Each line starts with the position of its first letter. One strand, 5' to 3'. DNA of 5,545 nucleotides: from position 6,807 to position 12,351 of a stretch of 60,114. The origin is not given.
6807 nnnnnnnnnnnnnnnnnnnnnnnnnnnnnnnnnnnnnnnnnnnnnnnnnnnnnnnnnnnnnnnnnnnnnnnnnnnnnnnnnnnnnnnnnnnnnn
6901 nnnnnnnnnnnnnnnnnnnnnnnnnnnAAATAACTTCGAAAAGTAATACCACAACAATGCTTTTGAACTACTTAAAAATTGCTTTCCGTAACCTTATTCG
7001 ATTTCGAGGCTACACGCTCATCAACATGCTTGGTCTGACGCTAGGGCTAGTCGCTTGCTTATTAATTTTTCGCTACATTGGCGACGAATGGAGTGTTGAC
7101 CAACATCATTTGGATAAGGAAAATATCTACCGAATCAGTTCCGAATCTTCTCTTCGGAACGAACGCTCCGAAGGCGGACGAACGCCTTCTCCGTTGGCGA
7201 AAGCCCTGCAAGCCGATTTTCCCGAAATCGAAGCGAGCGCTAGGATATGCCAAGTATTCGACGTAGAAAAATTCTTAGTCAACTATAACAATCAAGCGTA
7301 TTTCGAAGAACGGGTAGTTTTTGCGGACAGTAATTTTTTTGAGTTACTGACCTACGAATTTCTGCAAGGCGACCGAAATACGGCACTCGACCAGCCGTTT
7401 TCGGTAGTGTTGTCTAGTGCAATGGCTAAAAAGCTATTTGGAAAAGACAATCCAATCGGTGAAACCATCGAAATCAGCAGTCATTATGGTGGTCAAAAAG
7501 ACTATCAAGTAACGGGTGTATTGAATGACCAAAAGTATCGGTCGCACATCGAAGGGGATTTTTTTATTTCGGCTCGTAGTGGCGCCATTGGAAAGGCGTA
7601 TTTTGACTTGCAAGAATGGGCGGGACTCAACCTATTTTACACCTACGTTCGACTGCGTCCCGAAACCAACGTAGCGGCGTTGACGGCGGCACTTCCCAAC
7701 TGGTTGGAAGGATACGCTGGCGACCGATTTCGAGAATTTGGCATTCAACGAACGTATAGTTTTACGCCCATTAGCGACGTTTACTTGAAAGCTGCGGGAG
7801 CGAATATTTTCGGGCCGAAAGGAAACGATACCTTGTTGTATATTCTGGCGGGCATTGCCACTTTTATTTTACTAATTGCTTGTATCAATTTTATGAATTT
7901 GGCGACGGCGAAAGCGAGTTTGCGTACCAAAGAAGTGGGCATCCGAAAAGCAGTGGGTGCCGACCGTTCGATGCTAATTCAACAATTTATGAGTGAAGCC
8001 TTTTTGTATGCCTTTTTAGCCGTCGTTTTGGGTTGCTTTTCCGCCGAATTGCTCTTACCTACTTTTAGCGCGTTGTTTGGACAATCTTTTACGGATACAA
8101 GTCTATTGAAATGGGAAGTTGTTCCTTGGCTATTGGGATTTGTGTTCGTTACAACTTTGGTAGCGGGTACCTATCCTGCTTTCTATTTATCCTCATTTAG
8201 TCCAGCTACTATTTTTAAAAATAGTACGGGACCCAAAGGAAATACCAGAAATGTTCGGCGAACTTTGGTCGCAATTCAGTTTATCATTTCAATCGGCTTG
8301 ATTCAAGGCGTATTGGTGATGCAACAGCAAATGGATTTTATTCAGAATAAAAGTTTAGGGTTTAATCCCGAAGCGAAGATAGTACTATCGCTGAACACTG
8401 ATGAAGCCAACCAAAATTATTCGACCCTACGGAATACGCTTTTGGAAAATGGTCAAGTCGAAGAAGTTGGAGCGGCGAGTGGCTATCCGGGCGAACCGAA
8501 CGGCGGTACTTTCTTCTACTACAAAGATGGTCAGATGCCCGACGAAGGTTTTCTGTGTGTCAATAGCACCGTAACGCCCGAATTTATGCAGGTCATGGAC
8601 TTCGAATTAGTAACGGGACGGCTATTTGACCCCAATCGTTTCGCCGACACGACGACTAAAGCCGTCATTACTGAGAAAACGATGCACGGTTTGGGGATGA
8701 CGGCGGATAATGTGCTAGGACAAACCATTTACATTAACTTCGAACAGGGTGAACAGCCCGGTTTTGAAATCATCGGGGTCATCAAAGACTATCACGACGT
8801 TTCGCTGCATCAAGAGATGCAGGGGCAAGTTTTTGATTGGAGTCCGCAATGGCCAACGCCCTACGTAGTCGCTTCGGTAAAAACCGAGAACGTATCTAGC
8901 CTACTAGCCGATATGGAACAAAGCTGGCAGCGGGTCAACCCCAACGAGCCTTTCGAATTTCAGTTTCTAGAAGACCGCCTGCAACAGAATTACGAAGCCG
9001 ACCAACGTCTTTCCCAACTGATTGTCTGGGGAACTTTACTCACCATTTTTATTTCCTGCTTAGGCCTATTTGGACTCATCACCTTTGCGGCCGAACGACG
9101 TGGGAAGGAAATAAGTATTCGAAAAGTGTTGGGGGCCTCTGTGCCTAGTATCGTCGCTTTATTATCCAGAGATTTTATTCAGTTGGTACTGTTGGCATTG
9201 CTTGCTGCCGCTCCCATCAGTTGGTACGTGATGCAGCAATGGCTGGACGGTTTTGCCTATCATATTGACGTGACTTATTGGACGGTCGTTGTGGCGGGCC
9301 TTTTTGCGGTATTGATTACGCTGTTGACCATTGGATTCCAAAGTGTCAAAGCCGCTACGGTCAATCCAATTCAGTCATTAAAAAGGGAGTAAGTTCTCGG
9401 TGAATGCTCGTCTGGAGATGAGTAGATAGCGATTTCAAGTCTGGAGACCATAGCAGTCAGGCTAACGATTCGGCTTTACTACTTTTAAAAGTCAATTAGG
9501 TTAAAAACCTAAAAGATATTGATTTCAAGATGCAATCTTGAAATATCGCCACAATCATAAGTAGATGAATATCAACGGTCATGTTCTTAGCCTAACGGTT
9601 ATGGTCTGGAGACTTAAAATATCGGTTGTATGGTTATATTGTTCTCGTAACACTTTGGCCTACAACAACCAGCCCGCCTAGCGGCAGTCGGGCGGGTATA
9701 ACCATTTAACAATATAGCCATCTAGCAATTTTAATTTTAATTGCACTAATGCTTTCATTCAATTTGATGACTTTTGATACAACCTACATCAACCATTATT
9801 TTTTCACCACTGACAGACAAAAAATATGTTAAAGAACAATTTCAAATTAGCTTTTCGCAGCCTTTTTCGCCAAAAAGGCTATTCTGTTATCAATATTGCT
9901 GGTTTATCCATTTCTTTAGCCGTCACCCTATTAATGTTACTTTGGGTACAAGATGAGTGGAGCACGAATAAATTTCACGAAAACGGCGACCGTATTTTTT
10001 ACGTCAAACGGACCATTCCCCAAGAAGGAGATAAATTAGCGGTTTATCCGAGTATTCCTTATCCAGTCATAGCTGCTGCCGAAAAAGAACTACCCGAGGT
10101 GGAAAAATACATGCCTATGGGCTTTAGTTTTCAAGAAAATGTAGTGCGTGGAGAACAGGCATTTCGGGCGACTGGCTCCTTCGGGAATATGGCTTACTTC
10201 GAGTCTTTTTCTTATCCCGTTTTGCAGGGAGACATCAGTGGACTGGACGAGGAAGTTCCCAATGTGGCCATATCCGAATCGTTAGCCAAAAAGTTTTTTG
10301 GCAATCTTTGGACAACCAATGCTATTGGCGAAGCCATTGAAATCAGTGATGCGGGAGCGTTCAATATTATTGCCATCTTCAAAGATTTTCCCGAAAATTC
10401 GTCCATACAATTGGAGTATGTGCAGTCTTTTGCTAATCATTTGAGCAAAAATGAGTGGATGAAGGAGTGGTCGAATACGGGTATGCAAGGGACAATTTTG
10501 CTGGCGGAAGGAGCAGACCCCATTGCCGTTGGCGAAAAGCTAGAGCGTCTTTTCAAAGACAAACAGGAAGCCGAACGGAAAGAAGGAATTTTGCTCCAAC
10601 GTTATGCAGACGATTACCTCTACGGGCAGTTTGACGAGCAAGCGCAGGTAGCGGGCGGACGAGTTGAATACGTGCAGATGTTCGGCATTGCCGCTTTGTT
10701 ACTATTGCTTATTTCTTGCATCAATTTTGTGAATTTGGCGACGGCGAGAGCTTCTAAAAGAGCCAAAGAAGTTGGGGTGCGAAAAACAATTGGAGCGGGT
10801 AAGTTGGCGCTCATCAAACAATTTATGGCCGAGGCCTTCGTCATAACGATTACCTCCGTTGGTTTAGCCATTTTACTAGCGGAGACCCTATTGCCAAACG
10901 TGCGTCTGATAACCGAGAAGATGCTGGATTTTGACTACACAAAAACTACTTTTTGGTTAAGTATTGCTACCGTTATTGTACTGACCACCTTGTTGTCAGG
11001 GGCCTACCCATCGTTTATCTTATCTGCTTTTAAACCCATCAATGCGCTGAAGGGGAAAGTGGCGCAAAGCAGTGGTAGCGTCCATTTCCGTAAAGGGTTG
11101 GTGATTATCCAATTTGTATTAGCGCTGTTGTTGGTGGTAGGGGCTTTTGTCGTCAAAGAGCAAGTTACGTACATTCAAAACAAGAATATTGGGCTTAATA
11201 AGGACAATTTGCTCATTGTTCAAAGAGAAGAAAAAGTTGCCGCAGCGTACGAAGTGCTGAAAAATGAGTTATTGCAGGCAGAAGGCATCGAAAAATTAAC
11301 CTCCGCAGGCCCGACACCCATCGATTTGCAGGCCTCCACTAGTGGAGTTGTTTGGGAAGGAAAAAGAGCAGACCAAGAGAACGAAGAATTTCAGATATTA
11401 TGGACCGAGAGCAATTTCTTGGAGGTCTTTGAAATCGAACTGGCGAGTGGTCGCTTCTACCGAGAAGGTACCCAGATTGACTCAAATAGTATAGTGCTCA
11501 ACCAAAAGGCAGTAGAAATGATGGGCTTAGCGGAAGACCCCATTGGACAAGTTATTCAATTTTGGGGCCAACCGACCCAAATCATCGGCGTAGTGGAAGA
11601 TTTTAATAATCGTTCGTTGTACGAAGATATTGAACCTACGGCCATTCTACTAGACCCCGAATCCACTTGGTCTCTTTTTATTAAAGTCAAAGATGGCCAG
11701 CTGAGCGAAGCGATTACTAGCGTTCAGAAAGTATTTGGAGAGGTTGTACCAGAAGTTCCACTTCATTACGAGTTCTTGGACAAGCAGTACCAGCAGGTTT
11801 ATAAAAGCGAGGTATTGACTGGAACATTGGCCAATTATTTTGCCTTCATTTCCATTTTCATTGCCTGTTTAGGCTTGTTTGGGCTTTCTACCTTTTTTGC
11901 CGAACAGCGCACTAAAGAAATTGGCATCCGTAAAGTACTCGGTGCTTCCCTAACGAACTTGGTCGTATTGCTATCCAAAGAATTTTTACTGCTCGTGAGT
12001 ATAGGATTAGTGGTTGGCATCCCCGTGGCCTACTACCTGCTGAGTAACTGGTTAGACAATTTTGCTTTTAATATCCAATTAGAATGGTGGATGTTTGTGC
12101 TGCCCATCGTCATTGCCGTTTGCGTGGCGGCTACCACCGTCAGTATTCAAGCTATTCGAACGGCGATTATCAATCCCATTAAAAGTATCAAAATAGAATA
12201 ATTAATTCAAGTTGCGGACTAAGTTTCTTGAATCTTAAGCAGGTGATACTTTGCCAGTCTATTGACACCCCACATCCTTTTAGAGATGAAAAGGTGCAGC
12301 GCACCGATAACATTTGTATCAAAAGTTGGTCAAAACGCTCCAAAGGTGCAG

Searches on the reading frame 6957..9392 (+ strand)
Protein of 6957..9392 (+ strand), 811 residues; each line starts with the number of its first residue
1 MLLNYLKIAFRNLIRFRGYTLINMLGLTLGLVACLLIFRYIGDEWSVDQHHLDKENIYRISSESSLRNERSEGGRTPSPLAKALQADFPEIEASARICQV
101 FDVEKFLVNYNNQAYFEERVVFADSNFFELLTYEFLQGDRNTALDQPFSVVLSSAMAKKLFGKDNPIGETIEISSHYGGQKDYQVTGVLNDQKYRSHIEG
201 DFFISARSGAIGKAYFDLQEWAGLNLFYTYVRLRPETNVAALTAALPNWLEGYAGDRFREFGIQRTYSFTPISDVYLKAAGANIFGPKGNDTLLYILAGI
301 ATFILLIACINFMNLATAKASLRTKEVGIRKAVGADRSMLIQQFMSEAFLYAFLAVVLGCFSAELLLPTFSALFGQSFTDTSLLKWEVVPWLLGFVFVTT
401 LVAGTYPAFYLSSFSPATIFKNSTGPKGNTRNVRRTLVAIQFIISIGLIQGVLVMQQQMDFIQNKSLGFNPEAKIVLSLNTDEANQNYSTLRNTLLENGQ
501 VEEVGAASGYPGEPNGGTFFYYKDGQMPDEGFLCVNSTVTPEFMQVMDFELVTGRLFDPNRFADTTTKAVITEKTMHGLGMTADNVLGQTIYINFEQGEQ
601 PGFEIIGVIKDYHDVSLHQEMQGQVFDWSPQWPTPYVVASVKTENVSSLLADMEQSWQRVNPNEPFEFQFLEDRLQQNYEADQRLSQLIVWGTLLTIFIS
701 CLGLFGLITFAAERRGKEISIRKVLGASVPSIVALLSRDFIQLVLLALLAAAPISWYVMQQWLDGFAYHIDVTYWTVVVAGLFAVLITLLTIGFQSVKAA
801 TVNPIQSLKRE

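Call 14: search_protein_families(library=pfam, proteins=[window:6957-9392:+])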
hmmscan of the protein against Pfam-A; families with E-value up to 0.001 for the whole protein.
window:6957-9392:+ (811 aa): 2 families
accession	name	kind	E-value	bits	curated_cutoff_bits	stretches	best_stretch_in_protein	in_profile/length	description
PF12704.14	MacB_PCD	-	7.2e-38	131.4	27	2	20-246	1-204/207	MacB-like periplasmic core domain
PF02687.27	FtsX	-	1.4e-28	99.8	25.5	2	300-416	3-120/120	FtsX-like permease C-terminal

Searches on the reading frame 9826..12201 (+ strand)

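Call 14: search_protein_families(library=pfam, proteins=[window:9826-12201:+])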
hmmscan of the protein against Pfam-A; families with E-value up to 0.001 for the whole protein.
window:9826-12201:+ (791 aa): 2 families
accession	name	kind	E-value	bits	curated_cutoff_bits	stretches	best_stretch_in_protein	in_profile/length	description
PF12704.14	MacB_PCD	-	3.2e-35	122.7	27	2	20-241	1-206/207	MacB-like periplasmic core domain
PF02687.27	FtsX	-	2.3e-22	79.7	25.5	2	672-782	3-118/120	FtsX-like permease C-terminal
